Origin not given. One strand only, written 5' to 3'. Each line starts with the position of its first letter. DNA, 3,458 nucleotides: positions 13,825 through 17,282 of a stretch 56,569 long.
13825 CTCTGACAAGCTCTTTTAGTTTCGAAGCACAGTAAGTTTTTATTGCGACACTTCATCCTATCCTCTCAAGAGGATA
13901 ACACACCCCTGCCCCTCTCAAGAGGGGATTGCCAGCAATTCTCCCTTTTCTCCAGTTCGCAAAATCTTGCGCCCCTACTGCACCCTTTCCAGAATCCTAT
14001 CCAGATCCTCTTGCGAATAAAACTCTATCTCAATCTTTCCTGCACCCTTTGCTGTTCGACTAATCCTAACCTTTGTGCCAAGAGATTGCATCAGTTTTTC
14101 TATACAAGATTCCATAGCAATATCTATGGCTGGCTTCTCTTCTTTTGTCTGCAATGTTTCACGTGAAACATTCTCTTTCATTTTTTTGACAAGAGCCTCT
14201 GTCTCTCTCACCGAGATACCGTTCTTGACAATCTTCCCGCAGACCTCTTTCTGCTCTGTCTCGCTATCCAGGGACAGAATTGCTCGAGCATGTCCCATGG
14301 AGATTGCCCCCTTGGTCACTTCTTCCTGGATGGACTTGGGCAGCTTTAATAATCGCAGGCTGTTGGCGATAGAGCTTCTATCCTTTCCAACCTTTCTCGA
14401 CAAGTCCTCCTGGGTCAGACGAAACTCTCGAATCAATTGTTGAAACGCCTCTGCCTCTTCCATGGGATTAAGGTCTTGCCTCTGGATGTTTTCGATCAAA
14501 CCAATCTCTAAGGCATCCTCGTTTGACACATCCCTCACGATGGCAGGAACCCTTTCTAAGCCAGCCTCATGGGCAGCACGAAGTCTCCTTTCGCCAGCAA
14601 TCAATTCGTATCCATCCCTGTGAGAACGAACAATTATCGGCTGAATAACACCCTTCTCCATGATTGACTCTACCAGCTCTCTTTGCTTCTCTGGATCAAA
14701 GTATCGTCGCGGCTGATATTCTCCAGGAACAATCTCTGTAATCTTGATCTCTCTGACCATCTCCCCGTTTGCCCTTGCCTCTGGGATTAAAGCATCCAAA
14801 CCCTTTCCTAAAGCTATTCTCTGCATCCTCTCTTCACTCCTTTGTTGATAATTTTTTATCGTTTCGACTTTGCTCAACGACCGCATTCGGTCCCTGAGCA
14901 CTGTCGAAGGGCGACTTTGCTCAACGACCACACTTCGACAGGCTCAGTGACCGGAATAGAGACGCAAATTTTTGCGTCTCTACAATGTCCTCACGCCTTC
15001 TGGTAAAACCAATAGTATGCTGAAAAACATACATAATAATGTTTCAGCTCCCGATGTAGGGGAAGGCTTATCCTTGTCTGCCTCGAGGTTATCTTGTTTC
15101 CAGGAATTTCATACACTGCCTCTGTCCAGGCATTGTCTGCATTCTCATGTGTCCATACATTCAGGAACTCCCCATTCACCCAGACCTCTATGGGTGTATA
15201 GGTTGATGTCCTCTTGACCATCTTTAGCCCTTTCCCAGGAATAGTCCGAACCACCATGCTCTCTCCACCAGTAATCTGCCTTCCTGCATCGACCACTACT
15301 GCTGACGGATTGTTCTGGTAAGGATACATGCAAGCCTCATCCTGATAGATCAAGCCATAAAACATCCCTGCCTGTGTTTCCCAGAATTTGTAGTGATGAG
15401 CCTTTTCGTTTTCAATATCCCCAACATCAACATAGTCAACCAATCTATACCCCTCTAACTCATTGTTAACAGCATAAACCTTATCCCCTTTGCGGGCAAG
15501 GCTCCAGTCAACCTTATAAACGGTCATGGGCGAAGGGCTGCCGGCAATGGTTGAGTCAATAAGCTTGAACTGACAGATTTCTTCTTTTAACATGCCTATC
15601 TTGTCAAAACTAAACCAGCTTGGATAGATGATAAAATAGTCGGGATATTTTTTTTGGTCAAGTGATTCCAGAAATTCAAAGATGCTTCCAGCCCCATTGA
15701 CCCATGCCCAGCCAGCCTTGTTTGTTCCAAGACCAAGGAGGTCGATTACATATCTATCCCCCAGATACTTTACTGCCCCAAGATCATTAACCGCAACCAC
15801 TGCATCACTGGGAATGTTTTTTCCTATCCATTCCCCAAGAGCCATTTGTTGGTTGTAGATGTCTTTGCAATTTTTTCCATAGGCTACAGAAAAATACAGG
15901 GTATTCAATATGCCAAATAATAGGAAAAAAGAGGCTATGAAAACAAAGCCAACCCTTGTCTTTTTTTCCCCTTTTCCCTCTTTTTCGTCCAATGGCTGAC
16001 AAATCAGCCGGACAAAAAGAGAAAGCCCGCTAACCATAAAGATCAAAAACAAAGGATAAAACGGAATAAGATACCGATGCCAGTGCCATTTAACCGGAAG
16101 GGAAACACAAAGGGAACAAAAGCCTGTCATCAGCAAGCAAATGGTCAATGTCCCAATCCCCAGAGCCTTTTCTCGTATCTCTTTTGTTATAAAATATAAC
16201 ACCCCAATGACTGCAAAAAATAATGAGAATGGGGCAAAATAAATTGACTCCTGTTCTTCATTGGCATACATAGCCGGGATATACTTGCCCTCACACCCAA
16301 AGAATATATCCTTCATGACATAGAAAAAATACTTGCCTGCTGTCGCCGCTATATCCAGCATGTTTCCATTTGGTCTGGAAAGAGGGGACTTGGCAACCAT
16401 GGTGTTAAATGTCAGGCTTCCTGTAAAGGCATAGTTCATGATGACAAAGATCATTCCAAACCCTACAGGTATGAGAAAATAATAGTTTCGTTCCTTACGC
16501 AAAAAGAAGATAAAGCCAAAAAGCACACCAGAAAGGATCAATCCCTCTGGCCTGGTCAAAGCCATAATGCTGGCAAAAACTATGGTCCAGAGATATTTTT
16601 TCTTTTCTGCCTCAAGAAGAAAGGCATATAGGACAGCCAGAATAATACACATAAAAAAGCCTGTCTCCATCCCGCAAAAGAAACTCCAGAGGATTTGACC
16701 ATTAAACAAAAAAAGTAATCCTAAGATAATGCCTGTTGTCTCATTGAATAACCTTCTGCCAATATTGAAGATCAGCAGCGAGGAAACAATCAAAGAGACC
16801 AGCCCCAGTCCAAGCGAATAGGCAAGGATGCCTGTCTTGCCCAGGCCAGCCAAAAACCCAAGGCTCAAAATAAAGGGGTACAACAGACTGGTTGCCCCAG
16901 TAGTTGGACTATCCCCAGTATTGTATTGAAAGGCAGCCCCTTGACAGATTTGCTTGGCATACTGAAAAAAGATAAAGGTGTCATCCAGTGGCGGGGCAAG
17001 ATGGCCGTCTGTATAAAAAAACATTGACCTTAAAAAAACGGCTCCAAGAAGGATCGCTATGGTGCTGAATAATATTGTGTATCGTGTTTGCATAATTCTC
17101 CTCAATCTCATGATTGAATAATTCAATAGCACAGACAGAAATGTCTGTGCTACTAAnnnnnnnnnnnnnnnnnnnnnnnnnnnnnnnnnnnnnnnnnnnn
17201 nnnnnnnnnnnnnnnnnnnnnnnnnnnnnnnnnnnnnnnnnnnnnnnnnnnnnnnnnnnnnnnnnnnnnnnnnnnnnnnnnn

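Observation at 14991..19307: parA and parB are split by two tandem paralogous ~700-aa polytopic membrane proteins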

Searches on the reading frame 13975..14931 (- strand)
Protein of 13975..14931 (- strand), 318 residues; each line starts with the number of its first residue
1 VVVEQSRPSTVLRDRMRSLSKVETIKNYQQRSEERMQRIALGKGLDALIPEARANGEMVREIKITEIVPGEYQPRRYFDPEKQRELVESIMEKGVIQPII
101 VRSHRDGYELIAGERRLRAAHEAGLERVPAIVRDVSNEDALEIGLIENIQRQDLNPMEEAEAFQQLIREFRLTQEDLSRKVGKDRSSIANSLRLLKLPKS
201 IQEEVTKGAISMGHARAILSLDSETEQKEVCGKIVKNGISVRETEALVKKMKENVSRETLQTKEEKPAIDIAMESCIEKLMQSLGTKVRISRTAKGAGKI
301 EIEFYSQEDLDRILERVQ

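Call 3: search_protein_families(library=pfam, proteins=[window:13975-14931:-], max_evalue=1)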
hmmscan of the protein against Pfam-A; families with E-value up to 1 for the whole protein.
window:13975-14931:- (318 aa): 11 families
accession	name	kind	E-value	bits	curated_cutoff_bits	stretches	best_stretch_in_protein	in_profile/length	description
PF17762.8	HTH_ParB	-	1.4e-40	138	22.6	1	152-253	1-102/102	ParB HTH domain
PF02195.25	ParB_N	-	4.9e-34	116.7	26.3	1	58-150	2-95/95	ParB N-terminal domain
PF23552.2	ParB_C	-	8.6e-12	44.8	23.8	1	276-317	8-49/50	ParB dimerisation domain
PF01978.25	TrmB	-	0.0044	17.3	25.6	1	159-196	10-47/68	Sugar-specific transcriptional regulator TrmB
PF12844.13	HTH_19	-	0.0055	17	30.2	1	161-190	2-31/64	Helix-turn-helix domain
PF23433.1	DUF7119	-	0.0074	16.6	30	1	192-259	68-134/141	Family of unknown function (DUF7119)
PF01381.28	HTH_3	-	0.038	14.5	23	1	169-189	7-27/55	Helix-turn-helix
PF20432.4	Xre-like-HTH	-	0.087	13.6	25.8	1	160-192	12-43/63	Antitoxin Xre-like helix-turn-helix domain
PF08535.16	KorB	-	0.097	13.1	22.3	1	173-212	5-44/89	KorB domain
PF10279.14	Latarcin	-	0.17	12.6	25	1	144-180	25-63/64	Latarcin precursor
PF17770.6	RNase_J_C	-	0.19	13.1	23.8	1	213-283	12-83/102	Ribonuclease J C-terminal domain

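Call 4: search_protein_families(library=ncbifam, proteins=[window:13975-14931:-], max_evalue=1)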
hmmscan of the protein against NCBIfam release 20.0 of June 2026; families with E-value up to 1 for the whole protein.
window:13975-14931:- (318 aa): 8 families
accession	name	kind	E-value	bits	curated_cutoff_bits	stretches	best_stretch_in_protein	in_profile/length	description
TIGR04285.1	nucleoid_noc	exception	5.5e-76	255.3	315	1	59-276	2-222/255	nucleoid occlusion protein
TIGR00180.1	parB_part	domain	2.7e-58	196.8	58.45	1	57-233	3-184/186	ParB/RepB/Spo0J family partition protein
TIGR03734.1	PRTRC_parB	hypoth_equivalog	4.4e-38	131.1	278.6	1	72-256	6-194/555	PRTRC system ParB family protein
TIGR03454.1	partition_RepB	equivalog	1.8e-18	67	201.5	1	49-278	54-277/325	plasmid partitioning protein RepB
NF010406.0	PRK13832.1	subfamily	6.4e-14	51.4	640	1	79-232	25-180/578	plasmid partitioning protein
NF010440.0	PRK13866.1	equivalog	7.7e-09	35.1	522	1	54-161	60-170/336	plasmid partitioning protein RepB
NF053625.1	SerKinSerKArch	equivalog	0.0019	17.4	380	1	81-140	33-95/244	ADP-dependent L-serine kinase SerK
NF053606.1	Sta1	subfamily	0.099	12.8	80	1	158-195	21-58/100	Sta1 family transcriptional regulator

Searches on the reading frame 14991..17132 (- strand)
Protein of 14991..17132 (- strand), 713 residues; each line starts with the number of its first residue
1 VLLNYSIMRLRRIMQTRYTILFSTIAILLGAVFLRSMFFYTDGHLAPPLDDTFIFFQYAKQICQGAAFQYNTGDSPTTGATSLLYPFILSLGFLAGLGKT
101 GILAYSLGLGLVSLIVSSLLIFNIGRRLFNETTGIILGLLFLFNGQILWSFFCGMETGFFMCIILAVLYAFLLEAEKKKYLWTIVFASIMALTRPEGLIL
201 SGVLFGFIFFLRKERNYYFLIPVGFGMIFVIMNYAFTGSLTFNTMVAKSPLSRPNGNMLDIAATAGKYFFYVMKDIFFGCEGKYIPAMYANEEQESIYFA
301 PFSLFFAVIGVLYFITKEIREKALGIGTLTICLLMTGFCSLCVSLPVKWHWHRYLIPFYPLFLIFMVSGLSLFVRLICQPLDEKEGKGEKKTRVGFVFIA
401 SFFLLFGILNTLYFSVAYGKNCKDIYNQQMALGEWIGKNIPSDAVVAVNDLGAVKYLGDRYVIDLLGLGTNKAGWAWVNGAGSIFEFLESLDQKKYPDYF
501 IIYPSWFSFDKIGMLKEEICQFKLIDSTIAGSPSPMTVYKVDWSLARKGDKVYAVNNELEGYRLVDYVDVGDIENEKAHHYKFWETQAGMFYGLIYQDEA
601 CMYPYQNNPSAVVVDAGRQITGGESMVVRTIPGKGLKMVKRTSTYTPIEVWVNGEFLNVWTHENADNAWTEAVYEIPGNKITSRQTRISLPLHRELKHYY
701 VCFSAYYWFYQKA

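Call 3: search_protein_families(library=pfam, proteins=[window:14991-17132:-], max_evalue=1)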
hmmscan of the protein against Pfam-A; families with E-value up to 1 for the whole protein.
window:14991-17132:- (713 aa): 1 family
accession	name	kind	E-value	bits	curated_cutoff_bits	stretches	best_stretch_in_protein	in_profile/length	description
PF13231.12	PMT_2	-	0.0063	17.2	26.1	1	111-212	29-133/160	Dolichyl-phosphate-mannose-protein mannosyltransferase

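Call 4: search_protein_families(library=ncbifam, proteins=[window:14991-17132:-], max_evalue=1)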
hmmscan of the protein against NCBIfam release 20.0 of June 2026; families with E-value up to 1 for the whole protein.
window:14991-17132:- (713 aa): 0 families

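Call 8: search_solved_structures(query=window:14991-17132:-, max_evalue=10)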
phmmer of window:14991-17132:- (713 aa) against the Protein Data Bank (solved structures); distinct sequences matched with E-value up to 10: 2.
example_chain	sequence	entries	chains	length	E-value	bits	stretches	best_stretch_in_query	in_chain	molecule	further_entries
2ruh_A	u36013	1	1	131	0.41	12.4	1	226-321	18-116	E3 ubiquitin-protein ligase Mdm2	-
9cgw_B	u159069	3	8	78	0.72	11.6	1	579-654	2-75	Extradiol ring-cleavage dioxygenase LigAB LigA subunit domain-containing protein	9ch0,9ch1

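Call 47: find_related_loci(query=A5, collection=genome_contigs, flank=6000)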
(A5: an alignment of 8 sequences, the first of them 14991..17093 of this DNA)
Query A5 (700 aa) in genome_contigs; peptide patterns used: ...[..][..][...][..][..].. (x = any residue, [..] = any of these).
600 stretches matched a pattern (row limit reached: there are more); 569 encode a relative of the query (tblastn E <= 1e-3); the best 80 are kept; 80 distinct loci.
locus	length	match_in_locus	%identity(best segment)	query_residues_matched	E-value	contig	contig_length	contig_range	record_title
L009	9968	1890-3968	86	1-700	0e+0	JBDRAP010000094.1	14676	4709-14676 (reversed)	MAG: bacterium isolate MEGAHIT-group-1.1006 k141_205074, whole genome shotgun sequence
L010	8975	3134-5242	89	1-700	0e+0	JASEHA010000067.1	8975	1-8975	MAG: bacterium isolate Yes70-11 NODE_67_length_8975_cov_19.263565, whole genome shotgun sequence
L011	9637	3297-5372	84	1-700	0e+0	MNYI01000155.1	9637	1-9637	MAG: Candidatus Desantisbacteria bacterium CG2_30_40_21 cg2_3.0_scaffold_7372_c, whole genome shotgun sequence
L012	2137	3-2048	84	11-700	0e+0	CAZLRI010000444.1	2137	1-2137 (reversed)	MAG TPA_asm: uncultured Pseudobdellovibrionaceae bacterium isolate SRP118108_co3_155 genome assembly, contig: NODE_77149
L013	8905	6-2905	86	1-700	0e+0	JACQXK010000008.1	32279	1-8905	MAG: Candidatus Omnitrophota bacterium isolate NC_groundwater_1513_Pr4_B-0.1um_40_4 SR1-18-B1_scaffold_48826, whole geno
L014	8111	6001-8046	53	12-700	0e+0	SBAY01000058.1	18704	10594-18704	MAG: Nitrospira sp. isolate Bin_21_1 Hy_contig14568, whole genome shotgun sequence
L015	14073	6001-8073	83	1-699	0e+0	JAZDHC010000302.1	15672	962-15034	MAG: Candidatus Desantisbacteria bacterium isolate MEGAHIT-group-0.297 k141_8308221, whole genome shotgun sequence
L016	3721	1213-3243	40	20-698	2e-157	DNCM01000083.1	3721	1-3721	MAG TPA_asm: bacterium isolate UBA9088 contig_3400, whole genome shotgun sequence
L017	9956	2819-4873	39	12-698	8e-148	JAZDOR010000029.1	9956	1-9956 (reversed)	MAG: bacterium isolate MEGAHIT-group-0.789 k141_10734057, whole genome shotgun sequence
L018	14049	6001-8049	40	12-698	2e-151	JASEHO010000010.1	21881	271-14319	MAG: bacterium isolate Yes70-25 NODE_10_length_21881_cov_26.406350, whole genome shotgun sequence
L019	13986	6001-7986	33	19-699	8e-101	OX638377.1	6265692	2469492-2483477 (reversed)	MAG: uncultured Latescibacteria bacterium isolate 96736c8f-e424-4c7a-a7cc-5c0d8e7e2df7 genome assembly, chromosome: 1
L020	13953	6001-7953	34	12-680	2e-99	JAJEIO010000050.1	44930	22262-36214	MAG: Candidatus Latescibacterota bacterium isolate p16x65bins.25 k141_1220762, whole genome shotgun sequence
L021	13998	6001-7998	34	19-698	2e-99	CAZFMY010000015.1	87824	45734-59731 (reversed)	MAG TPA_asm: uncultured Gemmatimonadaceae bacterium isolate SRP077602_co9_658 genome assembly, contig: NODE_136_length_8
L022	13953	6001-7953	34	12-680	3e-98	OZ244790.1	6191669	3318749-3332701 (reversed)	MAG: Candidatus Latescibacterota bacterium isolate 46c83e85-0880-45c6-8d78-79488e6eca4b genome assembly, chromosome: 1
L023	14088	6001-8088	31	2-698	7e-97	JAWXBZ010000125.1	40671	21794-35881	MAG: Candidatus Eisenbacteria bacterium isolate MP8IB2.79 k99_631155, whole genome shotgun sequence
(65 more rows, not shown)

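Call 70: predict_structure(alignment_id=A6)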
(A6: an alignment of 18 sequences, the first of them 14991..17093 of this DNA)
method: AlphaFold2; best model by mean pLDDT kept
length: 700 residues; sequences in the alignment: 18
mean_pLDDT: 75.7   pTM: 0.76
mean pLDDT of the five models: 75.7, 75.0, 73.2, 73.2, 72.0
residues with pLDDT >= 90: 213; 70-90: 265; 50-70: 133; < 50: 89
segments of 3 or more residues with pLDDT < 50: 271-282, 516-518, 534-541, 553-606, 684-690
pLDDT, mean of each block of 10 residues (from residue 1): 84 96 94 90 93 89 82 95 90 96 97 93 96 92 93 94 85 93 86 72 77 87 79 65 61 71 66 41 67 91 84 84 82 61 89 93 73 74 92 91 88 89 93 86 91 81 63 75 87 58 79 53 80 48 59 40 33 26 27 31 45 69 75 77 80 60 86 73 48 65
secondary structure, 60 per line:
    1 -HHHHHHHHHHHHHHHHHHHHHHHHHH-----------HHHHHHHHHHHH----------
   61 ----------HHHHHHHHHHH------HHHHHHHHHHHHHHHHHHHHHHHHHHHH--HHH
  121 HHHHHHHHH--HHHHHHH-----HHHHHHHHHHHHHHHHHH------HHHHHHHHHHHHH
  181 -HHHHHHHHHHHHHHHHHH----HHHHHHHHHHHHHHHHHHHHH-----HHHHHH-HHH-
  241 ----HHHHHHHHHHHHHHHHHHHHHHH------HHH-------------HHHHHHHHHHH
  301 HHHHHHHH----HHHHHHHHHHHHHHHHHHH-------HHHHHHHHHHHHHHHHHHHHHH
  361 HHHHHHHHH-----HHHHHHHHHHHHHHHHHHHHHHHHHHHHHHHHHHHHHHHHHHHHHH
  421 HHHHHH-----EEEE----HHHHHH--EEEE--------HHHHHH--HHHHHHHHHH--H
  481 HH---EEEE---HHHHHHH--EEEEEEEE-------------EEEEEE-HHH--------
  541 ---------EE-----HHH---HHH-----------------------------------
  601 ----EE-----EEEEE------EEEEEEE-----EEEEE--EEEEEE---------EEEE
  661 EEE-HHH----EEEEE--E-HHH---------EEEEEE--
elements in order (helices of 4 or more, strands of 3 or more residues): H2-27 H39-50 H71-81 H88-115 H118-129 H132-138 H144-161 H168-180 H182-199 H204-224 H230-235 H245-267 H290-308 H313-331 H339-369 H375-426 E432-435 H440-445 E448-451 H460-465 H468-477 E486-489 H493-499 E502-509 E523-528 E612-616 E623-629 E635-639 E642-647 E657-663 E672-676 E693-698

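Call 74: fold_search(model_id=the predicted structure, library=pdb)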
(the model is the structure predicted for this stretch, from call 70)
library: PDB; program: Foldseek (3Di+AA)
matches with E <= 10: 1030; with E <= 0.001: 34
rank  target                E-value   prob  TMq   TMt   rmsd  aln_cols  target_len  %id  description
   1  8b6l_I                2.1e-08  1.00  0.43  0.44  12.7       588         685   12  Subtomogram average of the human Sec61-TRAP-OSTA-translocon (released 2022-12-07)
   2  9n9j_I                3.0e-08  1.00  0.42  0.42  14.1       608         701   11  Structure of a GRP94 folding intermediate engaged with a CCDC134- and FKBP11-bound secretory translocon (released 2025-11-19)
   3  7e9s_A                3.9e-08  1.00  0.42  0.35  13.1       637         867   13  Archaeal oligosaccharyltransferase AglB from Archaeoglobus fulgidus in complex with an inhibitory peptide and a dolich (released 2021-09-08)
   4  8pn9_A                1.4e-07  1.00  0.45  0.47  10.3       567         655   10  Structure of human oligosaccharyltransferase OST-A complex bound to NGI-1 (released 2024-05-08)
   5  3waj                  3.3e-07  1.00  0.44  0.40  15.9       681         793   12  Crystal structure of the Archaeoglobus fulgidus oligosaccharyltransferase (O29867_ARCFU) complex with Zn and sulfate (released 2013-10-30)
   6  9s6s_A                5.4e-07  1.00  0.44  0.53   8.2       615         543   13  Ternary cryo-EM structure of human ALG9 with Dol25-PP-GlcNAc2Man6, Dol25-P-Man and Fab (released 2026-03-18)
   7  6ftg_5                7.0e-07  1.00  0.42  0.45  12.2       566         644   12  Subtomogram average of OST-containing ribosome-translocon complexes from canine rough microsomal membranes (released 2018-03-21)
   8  7oci_F                8.3e-07  1.00  0.44  0.47  11.1       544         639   12  Cryo-EM structure of yeast Ost6p containing oligosaccharyltransferase complex (released 2022-02-16)
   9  3wak                  8.3e-07  1.00  0.44  0.37  15.9       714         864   12  Crystal structure of the Archaeoglobus fulgidus oligosaccharyltransferase (O29867_ARCFU) in the apo form (released 2013-10-30)
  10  6ezn_F                1.1e-06  1.00  0.42  0.44  13.7       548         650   14  Cryo-EM structure of the yeast oligosaccharyltransferase (OST) complex (released 2018-01-17)
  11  5f15                  1.7e-06  1.00  0.41  0.52  13.0       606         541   11  Crystal Structure of ArnT from Cupriavidus metallidurans bound to Undecaprenyl phosphate (released 2016-02-17)
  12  5ogl_A                2.5e-06  1.00  0.41  0.41  10.7       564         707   13  Structure of bacterial oligosaccharyltransferase PglB in complex with an acceptor peptide and an lipid-linked oligosac (released 2017-10-25)
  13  5ezm                  2.5e-06  1.00  0.42  0.52  13.1       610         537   12  Crystal Structure of ArnT from Cupriavidus metallidurans in the apo state (released 2016-02-17)
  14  6s7o_A                2.7e-06  1.00  0.42  0.44  12.7       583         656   12  Cryo-EM structure of human oligosaccharyltransferase complex OST-A (released 2019-12-18)
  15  7bve_A                2.7e-06  1.00  0.31  0.23  22.4       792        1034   12  Cryo-EM structure of Mycobacterium smegmatis arabinosyltransferase EmbC2-AcpM2 in complex with ethambutol (released 2020-04-29)
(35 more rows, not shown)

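Call 83: search_protein_families(library=pfam, proteins=[L018:881-2212:-, L018:2241-3050:-, L018:3407-4240:-, L018:4594-5832:-, L018:8072-9151:+, L018:9539-11746:+, L018:11821-12321:+, L014:1928-3382:-, L014:919-1575:+, L014:103-918:+], max_evalue=0.0001)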
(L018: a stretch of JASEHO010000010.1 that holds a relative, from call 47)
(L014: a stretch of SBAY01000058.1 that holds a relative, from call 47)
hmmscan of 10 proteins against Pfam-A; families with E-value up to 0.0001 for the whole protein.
L018:881-2212:- (443 aa): 2 families
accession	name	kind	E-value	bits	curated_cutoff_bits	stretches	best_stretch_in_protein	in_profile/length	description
PF01555.25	N6_N4_Mtase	-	6.9e-12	46.2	26.7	1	128-178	162-211/221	DNA methylase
PF01170.24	UPF0020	-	1.6e-07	31.7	22.3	0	133-175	13-55/197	RMKL-like, methyltransferase domain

L018:2241-3050:- (269 aa): 2 families
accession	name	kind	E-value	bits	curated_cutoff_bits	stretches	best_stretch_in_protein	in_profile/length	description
PF00456.26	Transketolase_N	-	2.1e-64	218.1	22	1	9-260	5-268/334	Transketolase, thiamine diphosphate binding domain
PF13292.11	DXP_synthase_N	-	4.6e-12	46.2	21.2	1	3-184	15-179/274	1-deoxy-D-xylulose-5-phosphate synthase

L018:3407-4240:- (277 aa): 1 family
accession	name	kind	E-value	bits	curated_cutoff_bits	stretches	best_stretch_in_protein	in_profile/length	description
PF01497.23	Peripla_BP_2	-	6.6e-30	104.7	27.5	1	32-253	1-233/235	Periplasmic binding protein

L018:4594-5832:- (412 aa): 3 families
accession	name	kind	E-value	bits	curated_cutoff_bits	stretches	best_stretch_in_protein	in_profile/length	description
PF00742.24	Homoserine_dh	-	2.1e-59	200.7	22.9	1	128-306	1-173/173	Homoserine dehydrogenase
PF03447.22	NAD_binding_3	-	1.2e-17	65.2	24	1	7-120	1-116/116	Homoserine dehydrogenase, NAD binding domain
PF01842.31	ACT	-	1.6e-08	34.6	27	1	334-394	1-64/66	ACT domain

L018:8072-9151:+ (359 aa): 1 family
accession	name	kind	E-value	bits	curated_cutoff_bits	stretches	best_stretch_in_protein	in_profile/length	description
PF04015.17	DUF362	-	5.4e-24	85.8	24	1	38-244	2-199/200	Domain of unknown function (DUF362)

L018:9539-11746:+ (735 aa): 3 families
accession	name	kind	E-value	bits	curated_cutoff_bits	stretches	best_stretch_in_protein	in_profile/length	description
PF19436.4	ACS_CODH_B_C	-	2.8e-118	394.3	25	1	492-735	1-245/245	ACS/CODH beta subunit C-terminal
PF03598.20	CdhC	-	3.6e-59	199.5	24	1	326-481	1-155/155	CO dehydrogenase/acetyl-CoA synthase complex beta subunit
PF18537.6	CODH_A_N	-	5.2e-32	110.1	32.2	1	21-110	1-83/83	Carbon monoxide dehydrogenase subunit alpha N-terminal domain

L018:11821-12321:+ (166 aa): 5 families
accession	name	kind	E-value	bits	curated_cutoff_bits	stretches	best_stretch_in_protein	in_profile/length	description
PF13534.11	Fer4_17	-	7.8e-11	42.8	22.2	1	12-72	1-61/61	4Fe-4S dicluster domain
PF13183.11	Fer4_8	-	1.8e-10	41.7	27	1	11-71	3-68/68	4Fe-4S dicluster domain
PF13187.11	Fer4_9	-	7.1e-09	36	27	1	12-70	1-50/52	4Fe-4S dicluster domain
PF12838.12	Fer4_7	-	2.6e-07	31.4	27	1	12-70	1-51/52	4Fe-4S dicluster domain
PF13237.11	Fer4_10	-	4.3e-07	30.2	25.5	1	11-68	7-53/53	4Fe-4S dicluster domain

L014:1928-3382:- (484 aa): 2 families
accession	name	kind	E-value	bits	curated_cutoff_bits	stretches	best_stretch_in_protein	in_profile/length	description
PF13517.12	FG-GAP_3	-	2.4e-39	134.2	26.9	4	411-468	1-60/61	FG-GAP-like repeat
PF01839.29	FG-GAP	-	1.7e-24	85.7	22.1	1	234-257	2-25/37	FG-GAP repeat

L014:919-1575:+ (218 aa): 1 family
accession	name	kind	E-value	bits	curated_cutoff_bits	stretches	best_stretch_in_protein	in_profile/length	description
PF04028.18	DUF374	-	3.7e-22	78.1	26.8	1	62-126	4-68/69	Domain of unknown function (DUF374)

L014:103-918:+ (271 aa): 1 family
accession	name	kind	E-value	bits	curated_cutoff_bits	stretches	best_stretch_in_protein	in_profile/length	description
PF00593.30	TonB_dep_Rec_b-barrel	-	3.7e-24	86.8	27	1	4-245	171-436/436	TonB dependent receptor-like, beta-barrel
